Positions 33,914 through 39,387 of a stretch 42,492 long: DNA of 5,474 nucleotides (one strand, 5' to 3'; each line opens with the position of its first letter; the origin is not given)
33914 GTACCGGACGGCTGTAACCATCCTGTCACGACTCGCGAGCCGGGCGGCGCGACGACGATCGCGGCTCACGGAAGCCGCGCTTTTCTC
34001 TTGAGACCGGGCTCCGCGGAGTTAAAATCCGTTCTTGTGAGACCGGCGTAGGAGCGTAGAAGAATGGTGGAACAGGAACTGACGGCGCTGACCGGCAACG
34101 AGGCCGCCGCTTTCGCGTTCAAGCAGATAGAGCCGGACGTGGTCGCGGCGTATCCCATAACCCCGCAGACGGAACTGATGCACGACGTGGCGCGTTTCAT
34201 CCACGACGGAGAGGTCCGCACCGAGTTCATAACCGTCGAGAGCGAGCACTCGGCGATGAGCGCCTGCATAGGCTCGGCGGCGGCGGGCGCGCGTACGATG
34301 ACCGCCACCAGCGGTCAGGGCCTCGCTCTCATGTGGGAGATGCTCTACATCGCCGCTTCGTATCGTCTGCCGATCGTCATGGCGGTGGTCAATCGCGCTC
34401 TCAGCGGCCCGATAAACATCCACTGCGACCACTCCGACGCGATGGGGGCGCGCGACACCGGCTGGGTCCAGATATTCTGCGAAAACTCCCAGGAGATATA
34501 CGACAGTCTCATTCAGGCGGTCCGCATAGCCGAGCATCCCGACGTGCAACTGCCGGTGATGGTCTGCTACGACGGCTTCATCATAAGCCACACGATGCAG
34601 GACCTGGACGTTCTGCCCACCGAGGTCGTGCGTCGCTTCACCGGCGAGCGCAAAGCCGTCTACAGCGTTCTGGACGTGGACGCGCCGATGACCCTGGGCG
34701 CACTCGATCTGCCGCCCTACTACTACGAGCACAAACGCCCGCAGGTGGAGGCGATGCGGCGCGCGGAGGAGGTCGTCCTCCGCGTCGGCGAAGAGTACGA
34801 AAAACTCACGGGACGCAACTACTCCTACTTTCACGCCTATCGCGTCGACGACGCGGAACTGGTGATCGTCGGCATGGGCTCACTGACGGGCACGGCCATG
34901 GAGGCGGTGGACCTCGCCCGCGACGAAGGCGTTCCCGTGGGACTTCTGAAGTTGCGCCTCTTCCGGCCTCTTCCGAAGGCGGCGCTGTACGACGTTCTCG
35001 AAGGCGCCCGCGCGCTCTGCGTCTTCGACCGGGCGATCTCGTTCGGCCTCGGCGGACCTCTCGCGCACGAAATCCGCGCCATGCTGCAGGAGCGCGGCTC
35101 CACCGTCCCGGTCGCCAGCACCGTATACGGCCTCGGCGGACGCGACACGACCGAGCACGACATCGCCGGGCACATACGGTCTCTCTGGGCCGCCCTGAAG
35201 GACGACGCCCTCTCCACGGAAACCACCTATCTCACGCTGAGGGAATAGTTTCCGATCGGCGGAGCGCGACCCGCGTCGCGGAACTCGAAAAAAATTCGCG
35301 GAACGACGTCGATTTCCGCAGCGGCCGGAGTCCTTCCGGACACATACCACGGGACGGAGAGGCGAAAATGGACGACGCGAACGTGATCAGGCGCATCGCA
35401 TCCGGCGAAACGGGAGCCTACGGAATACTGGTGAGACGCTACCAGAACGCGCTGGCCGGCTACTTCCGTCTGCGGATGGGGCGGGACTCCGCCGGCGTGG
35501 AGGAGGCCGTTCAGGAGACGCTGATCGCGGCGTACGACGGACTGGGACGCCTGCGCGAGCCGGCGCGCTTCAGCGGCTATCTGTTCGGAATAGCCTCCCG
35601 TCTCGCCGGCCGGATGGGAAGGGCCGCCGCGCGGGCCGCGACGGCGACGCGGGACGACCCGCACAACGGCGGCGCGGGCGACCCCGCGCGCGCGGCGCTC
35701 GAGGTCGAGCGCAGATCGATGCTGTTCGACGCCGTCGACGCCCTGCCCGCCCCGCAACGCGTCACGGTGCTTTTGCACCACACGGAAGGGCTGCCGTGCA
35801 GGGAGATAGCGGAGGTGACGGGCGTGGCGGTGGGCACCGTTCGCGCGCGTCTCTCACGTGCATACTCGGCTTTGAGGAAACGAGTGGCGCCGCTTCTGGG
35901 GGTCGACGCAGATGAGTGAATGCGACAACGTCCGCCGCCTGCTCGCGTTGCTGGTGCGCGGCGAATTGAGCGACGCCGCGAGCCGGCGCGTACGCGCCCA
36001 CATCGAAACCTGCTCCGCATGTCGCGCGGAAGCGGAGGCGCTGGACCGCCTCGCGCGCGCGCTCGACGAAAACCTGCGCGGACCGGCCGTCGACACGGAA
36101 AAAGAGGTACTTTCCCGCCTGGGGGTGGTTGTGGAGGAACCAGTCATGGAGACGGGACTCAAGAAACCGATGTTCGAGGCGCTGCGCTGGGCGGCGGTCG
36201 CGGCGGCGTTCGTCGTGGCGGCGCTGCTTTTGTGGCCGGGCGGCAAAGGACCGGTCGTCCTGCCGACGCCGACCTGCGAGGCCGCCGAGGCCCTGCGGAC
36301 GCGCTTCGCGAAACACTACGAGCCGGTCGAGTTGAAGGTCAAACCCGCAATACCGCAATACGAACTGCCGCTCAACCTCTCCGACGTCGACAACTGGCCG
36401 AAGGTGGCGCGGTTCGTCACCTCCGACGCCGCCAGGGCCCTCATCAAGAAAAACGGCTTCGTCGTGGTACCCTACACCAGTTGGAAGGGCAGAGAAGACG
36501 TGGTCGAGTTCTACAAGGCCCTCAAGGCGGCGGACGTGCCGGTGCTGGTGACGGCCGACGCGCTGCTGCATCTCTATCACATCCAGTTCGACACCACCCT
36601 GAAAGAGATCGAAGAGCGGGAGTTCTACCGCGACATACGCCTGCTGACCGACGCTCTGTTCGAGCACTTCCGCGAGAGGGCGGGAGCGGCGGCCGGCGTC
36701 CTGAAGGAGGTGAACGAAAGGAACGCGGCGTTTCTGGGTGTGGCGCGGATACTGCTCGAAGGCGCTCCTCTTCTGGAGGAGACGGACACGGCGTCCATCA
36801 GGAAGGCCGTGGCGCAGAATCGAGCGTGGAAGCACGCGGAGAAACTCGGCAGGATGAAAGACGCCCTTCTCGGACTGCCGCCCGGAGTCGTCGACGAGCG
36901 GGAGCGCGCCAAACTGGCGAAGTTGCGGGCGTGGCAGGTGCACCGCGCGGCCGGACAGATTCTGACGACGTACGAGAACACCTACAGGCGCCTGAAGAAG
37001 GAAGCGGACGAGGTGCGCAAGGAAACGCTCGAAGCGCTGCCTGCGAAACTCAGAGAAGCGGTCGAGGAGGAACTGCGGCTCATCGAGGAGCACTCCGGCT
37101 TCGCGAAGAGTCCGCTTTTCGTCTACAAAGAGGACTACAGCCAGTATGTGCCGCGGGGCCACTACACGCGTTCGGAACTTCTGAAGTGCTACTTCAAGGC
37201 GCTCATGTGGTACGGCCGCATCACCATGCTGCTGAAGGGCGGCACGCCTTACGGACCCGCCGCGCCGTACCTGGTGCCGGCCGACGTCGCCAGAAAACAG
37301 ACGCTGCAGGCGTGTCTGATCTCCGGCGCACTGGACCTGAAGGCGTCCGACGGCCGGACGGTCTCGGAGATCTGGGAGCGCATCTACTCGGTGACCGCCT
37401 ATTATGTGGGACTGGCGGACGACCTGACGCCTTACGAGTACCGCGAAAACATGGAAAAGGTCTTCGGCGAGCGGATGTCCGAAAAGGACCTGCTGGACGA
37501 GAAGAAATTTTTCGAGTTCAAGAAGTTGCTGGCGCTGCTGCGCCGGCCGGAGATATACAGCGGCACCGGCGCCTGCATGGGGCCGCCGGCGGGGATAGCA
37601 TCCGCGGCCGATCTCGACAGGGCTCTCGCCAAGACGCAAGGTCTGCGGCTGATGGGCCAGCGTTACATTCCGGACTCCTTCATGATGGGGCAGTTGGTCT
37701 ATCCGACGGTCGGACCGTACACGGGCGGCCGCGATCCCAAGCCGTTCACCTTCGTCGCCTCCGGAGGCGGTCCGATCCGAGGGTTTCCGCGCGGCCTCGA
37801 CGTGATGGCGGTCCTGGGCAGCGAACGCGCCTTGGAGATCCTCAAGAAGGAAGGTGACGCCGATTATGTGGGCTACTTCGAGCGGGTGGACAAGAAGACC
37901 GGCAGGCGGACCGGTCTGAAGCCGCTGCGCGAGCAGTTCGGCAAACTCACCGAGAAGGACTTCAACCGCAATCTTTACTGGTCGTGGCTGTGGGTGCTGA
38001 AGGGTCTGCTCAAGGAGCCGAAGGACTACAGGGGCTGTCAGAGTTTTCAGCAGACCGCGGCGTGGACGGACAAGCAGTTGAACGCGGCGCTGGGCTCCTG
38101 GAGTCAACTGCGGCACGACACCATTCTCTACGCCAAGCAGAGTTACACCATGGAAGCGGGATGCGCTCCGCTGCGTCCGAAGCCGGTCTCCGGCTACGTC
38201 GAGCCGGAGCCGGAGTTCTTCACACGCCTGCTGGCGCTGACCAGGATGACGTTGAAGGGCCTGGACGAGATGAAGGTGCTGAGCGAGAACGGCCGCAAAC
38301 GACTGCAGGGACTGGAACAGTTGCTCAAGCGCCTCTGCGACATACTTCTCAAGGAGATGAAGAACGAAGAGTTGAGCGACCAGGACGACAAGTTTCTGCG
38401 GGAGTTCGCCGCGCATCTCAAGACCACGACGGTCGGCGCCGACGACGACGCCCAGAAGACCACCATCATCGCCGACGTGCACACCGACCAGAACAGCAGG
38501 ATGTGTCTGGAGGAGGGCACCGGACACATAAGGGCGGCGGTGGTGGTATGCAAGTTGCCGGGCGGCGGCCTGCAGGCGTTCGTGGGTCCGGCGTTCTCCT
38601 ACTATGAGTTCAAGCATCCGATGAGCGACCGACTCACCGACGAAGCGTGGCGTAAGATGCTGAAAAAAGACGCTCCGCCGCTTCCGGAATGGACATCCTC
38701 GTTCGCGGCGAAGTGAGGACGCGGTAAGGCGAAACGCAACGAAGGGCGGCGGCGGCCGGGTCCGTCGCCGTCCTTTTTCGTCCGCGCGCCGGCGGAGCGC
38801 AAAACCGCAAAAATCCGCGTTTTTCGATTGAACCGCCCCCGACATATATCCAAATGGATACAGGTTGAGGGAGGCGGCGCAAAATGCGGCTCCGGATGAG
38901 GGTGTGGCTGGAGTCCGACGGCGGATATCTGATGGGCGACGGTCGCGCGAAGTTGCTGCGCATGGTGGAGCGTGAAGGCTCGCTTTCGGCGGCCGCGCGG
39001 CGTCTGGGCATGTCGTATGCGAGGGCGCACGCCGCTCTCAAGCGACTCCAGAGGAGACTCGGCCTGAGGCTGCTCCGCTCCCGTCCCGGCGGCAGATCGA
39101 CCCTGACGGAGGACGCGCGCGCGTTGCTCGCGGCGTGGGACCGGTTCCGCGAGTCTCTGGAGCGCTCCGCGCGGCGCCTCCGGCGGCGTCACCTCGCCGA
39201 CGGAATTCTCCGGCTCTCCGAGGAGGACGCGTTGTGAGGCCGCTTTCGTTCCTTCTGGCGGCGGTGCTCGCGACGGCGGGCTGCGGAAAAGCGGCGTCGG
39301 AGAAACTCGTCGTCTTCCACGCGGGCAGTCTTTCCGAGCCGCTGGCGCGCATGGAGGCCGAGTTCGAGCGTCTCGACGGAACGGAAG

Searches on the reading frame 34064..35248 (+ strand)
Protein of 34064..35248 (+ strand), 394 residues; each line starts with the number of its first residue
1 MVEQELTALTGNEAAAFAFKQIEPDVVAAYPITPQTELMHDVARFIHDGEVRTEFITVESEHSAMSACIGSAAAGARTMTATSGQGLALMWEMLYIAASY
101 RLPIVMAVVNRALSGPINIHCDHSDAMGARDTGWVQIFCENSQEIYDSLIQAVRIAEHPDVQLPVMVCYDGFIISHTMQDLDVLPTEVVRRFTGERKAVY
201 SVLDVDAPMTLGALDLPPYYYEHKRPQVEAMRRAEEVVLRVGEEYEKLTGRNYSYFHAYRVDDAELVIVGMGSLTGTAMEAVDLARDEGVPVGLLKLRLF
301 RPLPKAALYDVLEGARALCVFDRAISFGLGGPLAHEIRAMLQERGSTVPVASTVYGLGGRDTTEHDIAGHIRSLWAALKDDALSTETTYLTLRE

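Call 9: search_protein_families(library=pfam, proteins=[window:34064-35248:+], max_evalue=0.001)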
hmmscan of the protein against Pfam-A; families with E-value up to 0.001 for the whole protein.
window:34064-35248:+ (394 aa): 3 families
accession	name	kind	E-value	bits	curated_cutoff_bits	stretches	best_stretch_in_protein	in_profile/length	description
PF01855.24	POR_N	-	2.2e-75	253.8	27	1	19-240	3-228/231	Pyruvate flavodoxin/ferredoxin oxidoreductase, thiamine diP-bdg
PF17147.9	PFOR_II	-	7.3e-29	100.6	27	1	264-367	1-102/102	Pyruvate:ferredoxin oxidoreductase core domain II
PF02780.25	Transketolase_C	-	2.6e-07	31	25.9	1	262-339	8-86/124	Transketolase, C-terminal domain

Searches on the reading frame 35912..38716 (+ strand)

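Call 9: search_protein_families(library=pfam, proteins=[window:35912-38716:+], max_evalue=0.001)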
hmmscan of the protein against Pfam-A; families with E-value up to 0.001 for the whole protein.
window:35912-38716:+ (934 aa): 2 families
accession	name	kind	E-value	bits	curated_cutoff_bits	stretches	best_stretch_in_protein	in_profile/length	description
PF11369.13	DUF3160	-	2.2e-185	618.3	25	1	172-928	2-632/632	Protein of unknown function (DUF3160)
PF13490.11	zf-HC2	-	1.1e-08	35.5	22.2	1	4-38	1-35/35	Putative zinc-finger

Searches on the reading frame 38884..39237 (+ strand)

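Call 9: search_protein_families(library=pfam, proteins=[window:38884-39237:+], max_evalue=0.001)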
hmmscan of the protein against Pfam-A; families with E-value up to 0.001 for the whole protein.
window:38884-39237:+ (117 aa): 1 family
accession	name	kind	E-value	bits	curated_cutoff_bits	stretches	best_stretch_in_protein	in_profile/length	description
PF00126.33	HTH_1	-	4.9e-11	42.9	26.6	1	23-79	5-60/60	Bacterial regulatory helix-turn-helix protein, lysR family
